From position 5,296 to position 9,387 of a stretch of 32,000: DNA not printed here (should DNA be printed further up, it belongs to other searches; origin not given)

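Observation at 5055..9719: Stand-alone KAP/YobI/Tmn-like transmembrane P-loop NTPase on a tRNA-Leu-adjacent, compositionally foreign islet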

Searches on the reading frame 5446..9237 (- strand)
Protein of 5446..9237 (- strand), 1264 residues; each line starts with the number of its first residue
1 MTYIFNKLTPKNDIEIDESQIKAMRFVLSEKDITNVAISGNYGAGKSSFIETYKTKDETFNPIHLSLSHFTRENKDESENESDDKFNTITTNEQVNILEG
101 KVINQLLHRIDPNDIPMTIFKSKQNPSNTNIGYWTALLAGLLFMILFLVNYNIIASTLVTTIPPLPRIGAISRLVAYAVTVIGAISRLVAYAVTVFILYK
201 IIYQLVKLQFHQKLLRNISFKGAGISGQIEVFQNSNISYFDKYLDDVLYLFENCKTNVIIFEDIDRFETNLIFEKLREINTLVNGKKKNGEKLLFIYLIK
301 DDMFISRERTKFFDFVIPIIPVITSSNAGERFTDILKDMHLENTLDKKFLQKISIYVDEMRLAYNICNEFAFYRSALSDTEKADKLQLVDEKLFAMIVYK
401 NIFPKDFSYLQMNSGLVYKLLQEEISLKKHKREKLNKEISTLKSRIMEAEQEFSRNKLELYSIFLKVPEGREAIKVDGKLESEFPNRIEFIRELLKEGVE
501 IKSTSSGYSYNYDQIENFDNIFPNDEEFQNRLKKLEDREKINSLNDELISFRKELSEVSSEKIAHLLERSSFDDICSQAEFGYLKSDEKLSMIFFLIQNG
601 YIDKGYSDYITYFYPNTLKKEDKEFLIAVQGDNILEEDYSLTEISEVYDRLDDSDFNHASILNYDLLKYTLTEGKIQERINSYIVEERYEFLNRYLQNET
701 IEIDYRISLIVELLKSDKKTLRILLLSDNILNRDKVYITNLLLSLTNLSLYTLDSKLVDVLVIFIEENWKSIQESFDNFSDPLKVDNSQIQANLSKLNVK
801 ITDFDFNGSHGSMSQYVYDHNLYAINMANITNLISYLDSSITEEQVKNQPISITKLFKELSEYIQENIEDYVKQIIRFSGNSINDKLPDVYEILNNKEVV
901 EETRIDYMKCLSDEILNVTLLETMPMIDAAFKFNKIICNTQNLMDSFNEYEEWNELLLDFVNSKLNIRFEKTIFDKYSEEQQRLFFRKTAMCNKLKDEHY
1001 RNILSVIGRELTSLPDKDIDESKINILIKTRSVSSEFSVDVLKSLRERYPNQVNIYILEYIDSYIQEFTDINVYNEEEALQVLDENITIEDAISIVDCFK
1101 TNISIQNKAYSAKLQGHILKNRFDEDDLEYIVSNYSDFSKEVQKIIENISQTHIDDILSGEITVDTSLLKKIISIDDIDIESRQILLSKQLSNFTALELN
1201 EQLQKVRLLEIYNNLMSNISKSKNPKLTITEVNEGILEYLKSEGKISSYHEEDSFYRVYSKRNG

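Call 6: search_protein_families(library=pfam, proteins=[window:5446-9237:-], max_evalue=1)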
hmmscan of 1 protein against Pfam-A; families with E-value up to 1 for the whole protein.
window:5446-9237:- (1264 aa): 3 families
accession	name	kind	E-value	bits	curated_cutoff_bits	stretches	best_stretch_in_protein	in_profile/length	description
PF20693.3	YobI-ATPase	-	6.3e-106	355.4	27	1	22-418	3-363/363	YobI-like P-loop NTPase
PF02057.21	Glyco_hydro_59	-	0.021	14.6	27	1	11-96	139-222/294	Glycosyl hydrolase family 59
PF07450.16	HycH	-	0.33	11.8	25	1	1066-1113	9-56/129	Formate hydrogenlyase maturation protein HycH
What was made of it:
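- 5443..9237 (-): tmn/yobI-family gene, 1264 aa, TGA stop. Pfam PF20693 E=6.3e-106 (call 6).
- On Tmn / YobI family: 355.4 bits against a cut-off of 27, E=6.3e-106, profile positions 3-363 of 363 (call 6).
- On KAP NTPase family (PF07693): No hit at E<=1 in the Pfam scan (call 6).
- Closest known: Bacillus subtilis YobI. Same: The same Pfam family covers the N-terminal 400 residues (call 6).
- Pfam YobI-ATPase E=6.3e-106 over residues 22-418 (call 6).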

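Call 7: search_protein_families(library=ncbifam, proteins=[window:5446-9237:-], max_evalue=1)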
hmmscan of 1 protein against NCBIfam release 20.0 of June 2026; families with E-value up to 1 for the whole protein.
window:5446-9237:- (1264 aa): 0 families
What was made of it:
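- NCBIfam gave no hit (call 7).
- Tried and rejected: NCBIfam scan: no hit (call 7).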

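Call 8: search_protein_families(library=padloc, proteins=[window:5446-9237:-], max_evalue=1)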
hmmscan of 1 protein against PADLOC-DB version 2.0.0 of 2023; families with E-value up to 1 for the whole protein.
window:5446-9237:- (1264 aa): 1 family
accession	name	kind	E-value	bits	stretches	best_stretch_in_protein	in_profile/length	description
PDLC02220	Tmn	-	5.5e-72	241.1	1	5-1030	26-1076/1273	-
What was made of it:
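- On Tmn / YobI family: E=5.5e-72, residues 5-1030 against profile positions 26-1076 of 1273 (call 8).
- PADLOC Tmn E=5.5e-72 over residues 5-1030 (call 8). The last roughly 230 residues are not covered by the PADLOC profile (call 8). It matches the defence-curated PADLOC model over 1000 residues (call 8).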

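Call 12: find_homologous_proteins(query=window:5446-9237:-, max_evalue=0.00001)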
Query window:5446-9237:- (1264 aa): 1730 proteins with E <= 0.00001 among 8000 candidates; the best 120 are listed.
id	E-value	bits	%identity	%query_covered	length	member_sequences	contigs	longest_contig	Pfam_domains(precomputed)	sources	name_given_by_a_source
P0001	0.0e+0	2706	99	100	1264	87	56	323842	PF20693.4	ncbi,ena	-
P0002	0.0e+0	1643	63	100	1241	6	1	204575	PF20693.4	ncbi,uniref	ncbi:YobI family P-loop NTPase [Streptococcus suis]|uniref:YobI family P-loop NTPase n=1 Tax=Strepto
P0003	0.0e+0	1611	62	100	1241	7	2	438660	PF20693.4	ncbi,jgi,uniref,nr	ncbi:DNA-binding protein [Streptococcus parasuis]|uniref:YobI family P-loop NTPase n=1 Tax=Streptoco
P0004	0.0e+0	1259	61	79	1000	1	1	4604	PF20693.4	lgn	-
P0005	0.0e+0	1137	47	100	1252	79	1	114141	PF20693.4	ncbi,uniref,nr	ncbi:DNA-binding protein [Streptococcus equi subsp. zooepidemicus]|uniref:YobI family P-loop NTPase 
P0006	0.0e+0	1135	47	100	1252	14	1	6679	PF20693.4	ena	-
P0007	0.0e+0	1134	47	100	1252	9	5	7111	PF20693.4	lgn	-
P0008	0.0e+0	1131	47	100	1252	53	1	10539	PF20693.4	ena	-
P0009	0.0e+0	1130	47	100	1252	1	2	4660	PF20693.4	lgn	-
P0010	0.0e+0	1125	47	100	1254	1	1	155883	PF20693.4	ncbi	ncbi:YobI family P-loop NTPase [Streptococcus uberis]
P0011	0.0e+0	1121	47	100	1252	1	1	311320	PF20693.4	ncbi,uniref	ncbi:DNA-binding protein [Streptococcus suis]|uniref:YobI family P-loop NTPase n=1 Tax=Streptococcus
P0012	0.0e+0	1119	47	100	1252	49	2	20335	PF20693.4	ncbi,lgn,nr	ncbi:TPA: DNA-binding protein [Streptococcus suis]|nr:DNA-binding protein [Streptococcus suis] HEM64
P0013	0.0e+0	1118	46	100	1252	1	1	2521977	PF20693.4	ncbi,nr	ncbi:YobI family P-loop NTPase [Streptococcus sp. HN38]|nr:DNA-binding protein [Streptococcus sp. HN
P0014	0.0e+0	1118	47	100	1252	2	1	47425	PF20693.4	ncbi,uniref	ncbi:DNA-binding protein [Streptococcus suis]|uniref:YobI family P-loop NTPase n=1 Tax=Streptococcus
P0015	0.0e+0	1117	47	100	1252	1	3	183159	PF20693.4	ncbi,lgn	ncbi:TPA: DNA-binding protein [Streptococcus suis]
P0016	0.0e+0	1117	47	100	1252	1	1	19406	PF20693.4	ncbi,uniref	ncbi:DNA-binding protein [Streptococcus suis]|uniref:YobI family P-loop NTPase n=1 Tax=Streptococcus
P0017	0.0e+0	1117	46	100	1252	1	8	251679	PF20693.4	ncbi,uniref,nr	ncbi:DNA-binding protein [Streptococcus suis]|uniref:YobI family P-loop NTPase n=1 Tax=Streptococcus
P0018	0.0e+0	1117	47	100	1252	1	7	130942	PF20693.4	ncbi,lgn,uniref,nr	ncbi:YobI family P-loop NTPase [Streptococcus suis]|uniref:DNA-binding protein n=1 Tax=Streptococcus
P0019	0.0e+0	1117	47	100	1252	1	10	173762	PF20693.4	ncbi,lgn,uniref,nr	ncbi:TPA: DNA-binding protein [Streptococcus suis]|uniref:YobI family P-loop NTPase n=1 Tax=Streptoc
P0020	0.0e+0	1116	46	100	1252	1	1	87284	PF20693.4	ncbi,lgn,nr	ncbi:TPA: DNA-binding protein [Streptococcus suis]|nr:DNA-binding protein [Streptococcus suis]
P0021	0.0e+0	1116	47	100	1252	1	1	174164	PF20693.4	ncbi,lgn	ncbi:TPA: DNA-binding protein [Streptococcus suis]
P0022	0.0e+0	1115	47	100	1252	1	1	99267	PF20693.4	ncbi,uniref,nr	ncbi:hypothetical protein [Streptococcus suis]|uniref:YobI family P-loop NTPase n=1 Tax=Streptococcu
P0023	0.0e+0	1114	47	100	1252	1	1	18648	PF20693.4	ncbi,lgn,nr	ncbi:TPA: DNA-binding protein [Streptococcus suis]|nr:DNA-binding protein [Streptococcus suis]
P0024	0.0e+0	1113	47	99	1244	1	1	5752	PF20693.4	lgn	-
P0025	0.0e+0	1113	46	100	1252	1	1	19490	PF20693.4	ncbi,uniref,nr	ncbi:DNA-binding protein [Streptococcus suis]|uniref:YobI family P-loop NTPase n=1 Tax=Streptococcus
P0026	0.0e+0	1113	46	100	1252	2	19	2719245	PF20693.4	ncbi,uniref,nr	ncbi:hypothetical protein [Streptococcus suis]|uniref:YobI family P-loop NTPase n=1 Tax=Streptococcu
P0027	0.0e+0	1113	47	100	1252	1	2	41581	PF20693.4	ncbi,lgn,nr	ncbi:TPA: DNA-binding protein [Streptococcus suis]|nr:DNA-binding protein [Streptococcus suis] HEM45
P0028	0.0e+0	1113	46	100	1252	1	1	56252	PF20693.4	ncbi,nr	ncbi:TPA: DNA-binding protein [Streptococcus suis]|nr:DNA-binding protein [Streptococcus suis]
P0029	0.0e+0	1112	46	100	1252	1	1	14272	PF20693.4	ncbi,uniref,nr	ncbi:YobI family P-loop NTPase [Streptococcus suis]|uniref:YobI family P-loop NTPase n=1 Tax=Strepto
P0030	0.0e+0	1110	46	100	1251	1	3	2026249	PF20693.4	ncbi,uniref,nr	ncbi:DNA-binding protein [Streptococcus suis]|uniref:YobI family P-loop NTPase n=1 Tax=Streptococcus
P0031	0.0e+0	1110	46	100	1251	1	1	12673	PF20693.4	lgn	-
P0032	0.0e+0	1109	46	100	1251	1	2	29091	PF20693.4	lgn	-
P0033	0.0e+0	1109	46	100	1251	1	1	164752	PF20693.4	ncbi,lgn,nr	ncbi:DNA-binding protein [Streptococcus suis]|nr:DNA-binding protein [Streptococcus suis]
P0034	0.0e+0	1104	46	100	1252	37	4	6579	PF20693.4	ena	-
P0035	0.0e+0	1102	46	100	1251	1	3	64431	PF20693.4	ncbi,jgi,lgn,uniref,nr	ncbi:DNA-binding protein [Streptococcus parasuis]|uniref:YobI family P-loop NTPase n=1 Tax=Streptoco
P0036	0.0e+0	1102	46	99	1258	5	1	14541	PF20693.4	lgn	-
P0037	0.0e+0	1086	46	100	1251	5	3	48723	PF20693.4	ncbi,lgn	ncbi:TPA: DNA-binding protein [Streptococcus suis]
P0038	0.0e+0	1069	68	60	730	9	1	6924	PF20693.4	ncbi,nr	ncbi:TPA: DNA-binding protein, partial [Streptococcus suis]|nr:DNA-binding protein [Streptococcus su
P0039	0.0e+0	1068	45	100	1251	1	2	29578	PF20693.4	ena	-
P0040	0.0e+0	1067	45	100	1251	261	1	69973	PF20693.4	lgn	-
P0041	0.0e+0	1065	45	100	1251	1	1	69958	PF20693.4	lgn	-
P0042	0.0e+0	1063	45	100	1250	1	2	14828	PF20693.4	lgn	-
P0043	0.0e+0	1062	45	100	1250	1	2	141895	PF20693.4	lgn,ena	-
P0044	0.0e+0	1042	44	100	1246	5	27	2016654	PF20693.4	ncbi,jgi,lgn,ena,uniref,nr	ncbi:YobI family P-loop NTPase [Streptococcus mutans]|uniref:YobI family P-loop NTPase n=3 Tax=Strep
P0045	0.0e+0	1025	46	93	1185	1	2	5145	PF20693.4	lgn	-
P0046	0.0e+0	1022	48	88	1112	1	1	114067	PF20693.4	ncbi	ncbi:TPA: DNA-binding protein, partial [Streptococcus suis]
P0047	8.2e-296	1003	48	87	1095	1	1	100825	PF20693.4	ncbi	ncbi:TPA: DNA-binding protein, partial [Streptococcus suis]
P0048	4.8e-295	1000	44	100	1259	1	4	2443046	PF20693.4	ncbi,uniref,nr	ncbi:hypothetical protein DDV21_011405 [Streptococcus chenjunshii]|uniref:YobI-like P-loop NTPase do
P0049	1.5e-294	998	46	91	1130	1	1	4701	PF20693.4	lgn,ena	-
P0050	6.1e-294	996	43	100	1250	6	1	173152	PF20693.4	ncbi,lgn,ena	-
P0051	3.6e-292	991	43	99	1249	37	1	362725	PF20693.4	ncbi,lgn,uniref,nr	ncbi:hypothetical protein D3827_03915 [Streptococcus mutans]|uniref:YobI family P-loop NTPase n=1 Ta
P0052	1.5e-291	988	40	58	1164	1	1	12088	PF20693.4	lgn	-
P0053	2.2e-291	988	43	100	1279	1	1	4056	PF20693.4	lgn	-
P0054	2.8e-291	988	43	100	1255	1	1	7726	PF20693.4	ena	-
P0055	4.8e-291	987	43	100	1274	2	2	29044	PF20693.4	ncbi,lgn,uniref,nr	ncbi:YobI family P-loop NTPase [Streptococcus equinus]|uniref:YobI family P-loop NTPase n=1 Tax=Stre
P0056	5.5e-290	983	43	100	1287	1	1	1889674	PF20693.4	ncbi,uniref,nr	ncbi:DNA-binding protein [Streptococcus ruminicola]|uniref:YobI family P-loop NTPase n=1 Tax=Strepto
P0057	3.5e-286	971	43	100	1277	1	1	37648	PF20693.4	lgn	-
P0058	9.4e-286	969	43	100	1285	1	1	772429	PF20693.4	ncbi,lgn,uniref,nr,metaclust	ncbi:hypothetical protein SAMN05216460_0012 [Streptococcus sp. 45]|uniref:YobI family P-loop NTPase 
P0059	4.5e-285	967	43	100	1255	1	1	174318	PF20693.4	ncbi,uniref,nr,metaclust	ncbi:YobI family P-loop NTPase [Streptococcus orisasini]|uniref:YobI family P-loop NTPase n=1 Tax=St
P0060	1.1e-282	959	42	100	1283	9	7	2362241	PF20693.4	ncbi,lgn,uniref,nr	ncbi:DNA-binding protein [Streptococcus gallolyticus subsp. gallolyticus]|uniref:YobI family P-loop 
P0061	2.1e-281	955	42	100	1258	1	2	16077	PF20693.4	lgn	-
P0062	7.8e-281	953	42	100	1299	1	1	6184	PF20693.4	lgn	-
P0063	2.3e-278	945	42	100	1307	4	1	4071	PF20693.4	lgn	-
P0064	1.4e-264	899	44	88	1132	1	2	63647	PF20693.4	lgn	-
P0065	1.1e-263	896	44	88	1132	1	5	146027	PF20693.4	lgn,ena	-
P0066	1.6e-263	896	44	88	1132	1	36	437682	PF20693.4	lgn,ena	-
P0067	1.9e-263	895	44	88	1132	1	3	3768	PF20693.4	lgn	-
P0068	1.3e-262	893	44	88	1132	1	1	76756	PF20693.4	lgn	-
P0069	4.3e-262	891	45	85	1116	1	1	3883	PF20693.4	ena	-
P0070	4.4e-262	891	45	85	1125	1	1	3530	PF20693.4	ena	-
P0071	6.1e-261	887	44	88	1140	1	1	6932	PF20693.4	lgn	-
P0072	4.9e-259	881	43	84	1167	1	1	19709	PF20693.4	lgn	-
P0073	1.5e-254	866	46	79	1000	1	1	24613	PF20693.4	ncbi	ncbi:TPA: DNA-binding protein, partial [Streptococcus suis]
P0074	2.6e-253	862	49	72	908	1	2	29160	PF20693.4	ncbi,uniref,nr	ncbi:hypothetical protein [Streptococcus suis]|uniref:YobI family P-loop NTPase n=1 Tax=Streptococcu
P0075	1.2e-251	856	43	83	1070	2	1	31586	PF20693.4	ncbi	-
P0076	3.8e-233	795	44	76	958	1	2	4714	PF20693.4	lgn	-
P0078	6.1e-175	602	42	65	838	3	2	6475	PF20693.4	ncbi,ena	-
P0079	3.3e-174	600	35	98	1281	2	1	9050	PF20693.4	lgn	-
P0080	7.1e-173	595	33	100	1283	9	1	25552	PF20693.4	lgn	-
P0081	7.3e-171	589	34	99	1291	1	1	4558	PF20693.4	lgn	-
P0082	1.7e-168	581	33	99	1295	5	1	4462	PF20693.4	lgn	-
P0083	5.9e-168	579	34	99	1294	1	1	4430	PF20693.4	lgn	-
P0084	2.7e-166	574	33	99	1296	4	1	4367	PF20693.4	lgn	-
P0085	3.1e-164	567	32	100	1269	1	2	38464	PF20693.4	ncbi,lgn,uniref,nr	ncbi:YobI family P-loop NTPase [Listeria booriae]|uniref:YobI family P-loop NTPase n=1 Tax=Listeria 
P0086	1.0e-162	562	32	100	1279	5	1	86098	PF20693.4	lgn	-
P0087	1.6e-160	555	33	100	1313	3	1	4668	PF20693.4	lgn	-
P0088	1.4e-155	538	32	100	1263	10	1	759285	PF20693.4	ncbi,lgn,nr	ncbi:YobI family P-loop NTPase [Listeria booriae]|nr:hypothetical protein [Listeria booriae]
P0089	9.2e-153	529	32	100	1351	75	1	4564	PF20693.4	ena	-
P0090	1.5e-152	528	32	99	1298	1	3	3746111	PF20693.4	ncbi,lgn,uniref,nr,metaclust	ncbi:hypothetical protein ABID30_001233 [Enterococcus rotai]|uniref:YobI-like P-loop NTPase domain-c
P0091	2.3e-152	528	30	100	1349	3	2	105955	PF20693.4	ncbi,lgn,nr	ncbi:TPA: hypothetical protein U1181_001260 [Streptococcus suis]|nr:hypothetical protein [Streptococ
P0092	2.4e-151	524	31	100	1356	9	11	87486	PF20693.4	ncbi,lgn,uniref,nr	ncbi:hypothetical protein HO663_06970 [Streptococcus suis]|uniref:YobI family P-loop NTPase n=3 Tax=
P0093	4.5e-150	520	30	99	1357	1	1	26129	PF20693.4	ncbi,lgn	ncbi:TPA: hypothetical protein ACGO2X_001105 [Streptococcus suis]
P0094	5.0e-150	520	32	99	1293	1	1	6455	PF20693.4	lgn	-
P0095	3.1e-149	517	31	98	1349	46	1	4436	PF20693.4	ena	-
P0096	4.2e-149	517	30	100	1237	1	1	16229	PF20693.4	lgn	-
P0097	5.0e-149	516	31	100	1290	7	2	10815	PF20693.4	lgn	-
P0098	7.3e-149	516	31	100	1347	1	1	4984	PF20693.4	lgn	-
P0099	4.4e-148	513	32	93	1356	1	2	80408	PF20693.4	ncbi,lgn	ncbi:TPA: hypothetical protein ACGPBJ_000560 [Streptococcus suis]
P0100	4.4e-148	513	31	100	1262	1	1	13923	PF20693.4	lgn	-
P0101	4.5e-148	513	31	100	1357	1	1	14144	PF20693.4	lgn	-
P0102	1.0e-147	512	34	89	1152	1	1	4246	PF20693.4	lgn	-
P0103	1.4e-147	512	31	100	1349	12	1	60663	PF20693.4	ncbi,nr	ncbi:hypothetical protein Q7V18_07045 [Streptococcus suis]|nr:hypothetical protein [Streptococcus su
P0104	3.0e-147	511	30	100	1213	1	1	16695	PF20693.4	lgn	-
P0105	4.9e-147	510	30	100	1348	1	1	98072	PF20693.4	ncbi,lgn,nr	ncbi:hypothetical protein HO539_04510 [Streptococcus suis]|nr:hypothetical protein [Streptococcus su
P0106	5.8e-147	510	33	99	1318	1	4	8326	PF20693.4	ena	-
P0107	5.8e-147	510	30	99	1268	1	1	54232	PF20693.4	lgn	-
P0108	1.3e-146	509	32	100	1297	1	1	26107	PF20693.4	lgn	-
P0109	2.2e-146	508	32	99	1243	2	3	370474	PF20693.4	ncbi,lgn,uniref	ncbi:hypothetical protein [Kurthia gibsonii]|uniref:YobI family P-loop NTPase n=1 Tax=Kurthia gibson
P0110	9.7e-146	506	32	93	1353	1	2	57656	PF20693.4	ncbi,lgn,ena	-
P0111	1.9e-145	505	31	92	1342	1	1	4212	PF20693.4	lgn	-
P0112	2.8e-145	504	30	99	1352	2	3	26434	PF20693.4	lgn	-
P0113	3.6e-145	504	32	99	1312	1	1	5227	PF20693.4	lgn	-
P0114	5.2e-145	503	31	100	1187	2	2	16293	PF20693.4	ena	-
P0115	5.6e-145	503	32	99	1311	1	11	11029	PF20693.4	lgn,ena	-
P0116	6.5e-145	503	32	99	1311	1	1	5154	PF20693.4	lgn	-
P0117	6.8e-145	503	31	100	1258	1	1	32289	PF20693.4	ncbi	-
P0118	7.1e-145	503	30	100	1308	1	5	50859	PF20693.4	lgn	-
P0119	1.8e-144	501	32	100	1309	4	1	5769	PF20693.4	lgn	-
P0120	1.8e-144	501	32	98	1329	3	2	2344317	PF20693.4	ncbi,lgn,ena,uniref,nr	ncbi:hypothetical protein [Streptococcus sanguinis]|uniref:YobI-like P-loop NTPase domain-containing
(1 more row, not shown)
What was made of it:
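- The best hits are S. suis at 63% and S. parasuis at 62% (call 12).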
